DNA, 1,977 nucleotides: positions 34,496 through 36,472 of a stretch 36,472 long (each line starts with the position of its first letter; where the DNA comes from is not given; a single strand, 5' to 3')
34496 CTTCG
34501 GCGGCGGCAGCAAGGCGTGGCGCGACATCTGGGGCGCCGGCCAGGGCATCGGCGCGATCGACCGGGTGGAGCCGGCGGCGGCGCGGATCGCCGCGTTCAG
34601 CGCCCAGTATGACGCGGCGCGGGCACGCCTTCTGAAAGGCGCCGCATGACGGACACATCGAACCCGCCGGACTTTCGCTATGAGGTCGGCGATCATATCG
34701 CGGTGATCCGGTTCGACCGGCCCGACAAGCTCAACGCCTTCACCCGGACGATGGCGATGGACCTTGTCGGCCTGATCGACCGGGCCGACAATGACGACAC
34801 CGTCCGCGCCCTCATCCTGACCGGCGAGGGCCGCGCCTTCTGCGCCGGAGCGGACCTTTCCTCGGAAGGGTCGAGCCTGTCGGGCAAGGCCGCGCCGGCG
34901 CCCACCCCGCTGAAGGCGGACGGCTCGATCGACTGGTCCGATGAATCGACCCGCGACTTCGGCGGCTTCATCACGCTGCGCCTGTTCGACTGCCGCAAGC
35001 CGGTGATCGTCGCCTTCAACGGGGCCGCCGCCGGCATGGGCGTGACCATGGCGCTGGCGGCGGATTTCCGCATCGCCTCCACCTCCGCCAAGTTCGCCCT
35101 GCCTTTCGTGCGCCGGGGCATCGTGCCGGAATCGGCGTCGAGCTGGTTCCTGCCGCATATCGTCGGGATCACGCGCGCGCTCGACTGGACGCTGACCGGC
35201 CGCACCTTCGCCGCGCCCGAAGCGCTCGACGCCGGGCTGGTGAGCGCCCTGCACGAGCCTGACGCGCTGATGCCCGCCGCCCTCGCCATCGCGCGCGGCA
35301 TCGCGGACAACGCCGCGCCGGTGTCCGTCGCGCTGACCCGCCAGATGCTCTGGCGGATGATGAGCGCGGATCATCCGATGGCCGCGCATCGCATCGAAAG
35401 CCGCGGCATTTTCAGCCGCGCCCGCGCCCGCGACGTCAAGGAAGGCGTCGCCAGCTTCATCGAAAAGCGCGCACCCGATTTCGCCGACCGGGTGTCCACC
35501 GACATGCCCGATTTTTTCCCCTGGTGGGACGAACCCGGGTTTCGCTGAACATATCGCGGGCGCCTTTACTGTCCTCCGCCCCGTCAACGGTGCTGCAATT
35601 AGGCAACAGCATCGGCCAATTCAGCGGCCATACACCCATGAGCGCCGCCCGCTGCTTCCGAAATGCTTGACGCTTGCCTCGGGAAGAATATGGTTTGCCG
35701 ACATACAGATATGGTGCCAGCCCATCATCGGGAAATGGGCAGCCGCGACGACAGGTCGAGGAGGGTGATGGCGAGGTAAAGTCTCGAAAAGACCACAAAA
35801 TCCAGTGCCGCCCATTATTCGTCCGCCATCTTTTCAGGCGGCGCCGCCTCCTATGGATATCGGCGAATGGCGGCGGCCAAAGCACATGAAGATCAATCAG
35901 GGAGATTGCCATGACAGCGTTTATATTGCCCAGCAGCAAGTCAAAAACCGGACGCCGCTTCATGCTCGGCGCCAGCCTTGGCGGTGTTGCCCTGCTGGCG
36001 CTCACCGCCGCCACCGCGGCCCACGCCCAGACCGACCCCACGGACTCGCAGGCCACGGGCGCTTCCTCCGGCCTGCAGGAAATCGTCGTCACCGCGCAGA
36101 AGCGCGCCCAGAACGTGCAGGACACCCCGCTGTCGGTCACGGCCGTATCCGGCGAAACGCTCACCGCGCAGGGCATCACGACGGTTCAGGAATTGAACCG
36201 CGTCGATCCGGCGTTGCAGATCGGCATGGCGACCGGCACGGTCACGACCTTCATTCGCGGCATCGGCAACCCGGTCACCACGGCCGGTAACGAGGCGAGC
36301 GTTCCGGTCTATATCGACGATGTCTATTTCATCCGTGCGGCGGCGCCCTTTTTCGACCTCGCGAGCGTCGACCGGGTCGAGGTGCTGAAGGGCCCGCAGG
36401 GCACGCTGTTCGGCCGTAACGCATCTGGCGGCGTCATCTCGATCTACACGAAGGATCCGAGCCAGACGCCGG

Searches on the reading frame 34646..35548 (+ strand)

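Call 31: search_protein_families(library=pfam, proteins=[window:34646-35548:+], max_evalue=0.001)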
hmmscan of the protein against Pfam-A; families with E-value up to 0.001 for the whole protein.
window:34646-35548:+ (300 aa): 2 families
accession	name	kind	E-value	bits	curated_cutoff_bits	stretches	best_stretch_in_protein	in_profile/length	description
PF00378.25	ECH_1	-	9e-49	166.5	27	2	111-281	82-250/251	Enoyl-CoA hydratase/isomerase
PF16113.10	ECH_2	-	3.7e-27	96.1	27.2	1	19-205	2-174/335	Enoyl-CoA hydratase/isomerase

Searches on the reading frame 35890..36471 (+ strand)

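Call 31: search_protein_families(library=pfam, proteins=[window:35890-36471:+], max_evalue=0.001)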
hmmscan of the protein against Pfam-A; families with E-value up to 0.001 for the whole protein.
window:35890-36471:+ (194 aa): 1 family
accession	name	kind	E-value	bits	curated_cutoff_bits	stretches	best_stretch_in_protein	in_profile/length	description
PF07715.20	Plug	-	4.7e-17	62.9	23.9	1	76-182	2-107/107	TonB-dependent Receptor Plug Domain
